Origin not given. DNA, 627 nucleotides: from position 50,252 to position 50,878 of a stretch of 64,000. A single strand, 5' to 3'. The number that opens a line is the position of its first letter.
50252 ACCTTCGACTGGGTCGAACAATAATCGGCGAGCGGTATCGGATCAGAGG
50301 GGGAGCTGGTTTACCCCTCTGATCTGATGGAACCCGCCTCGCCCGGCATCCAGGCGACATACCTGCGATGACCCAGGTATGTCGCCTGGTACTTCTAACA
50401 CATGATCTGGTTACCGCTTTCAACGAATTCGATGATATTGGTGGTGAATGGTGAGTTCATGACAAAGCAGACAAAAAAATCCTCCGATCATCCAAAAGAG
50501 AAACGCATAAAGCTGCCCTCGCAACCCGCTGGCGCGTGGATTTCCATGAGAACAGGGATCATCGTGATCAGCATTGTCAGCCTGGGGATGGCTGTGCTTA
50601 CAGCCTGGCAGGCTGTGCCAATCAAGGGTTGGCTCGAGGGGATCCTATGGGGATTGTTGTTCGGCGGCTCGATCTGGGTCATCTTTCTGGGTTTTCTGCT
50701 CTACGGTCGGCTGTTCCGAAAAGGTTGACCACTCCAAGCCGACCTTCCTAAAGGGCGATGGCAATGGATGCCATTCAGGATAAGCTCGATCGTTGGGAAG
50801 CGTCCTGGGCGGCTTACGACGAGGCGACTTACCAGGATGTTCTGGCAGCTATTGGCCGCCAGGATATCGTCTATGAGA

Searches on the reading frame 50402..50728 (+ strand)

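Call 21: search_protein_families(library=pfam, proteins=[window:50402-50728:+])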
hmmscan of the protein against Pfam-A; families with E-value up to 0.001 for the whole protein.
window:50402-50728:+ (108 aa): 0 families

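Call 39: search_protein_families(library=pfam, proteins=[window:50402-50728:+], max_evalue=1)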
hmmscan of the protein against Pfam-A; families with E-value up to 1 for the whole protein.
window:50402-50728:+ (108 aa): 1 family
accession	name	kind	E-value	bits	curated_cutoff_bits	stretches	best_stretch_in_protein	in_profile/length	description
PF11085.13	YqhR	-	0.042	14.2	27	1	46-96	65-111/165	Conserved membrane protein YqhR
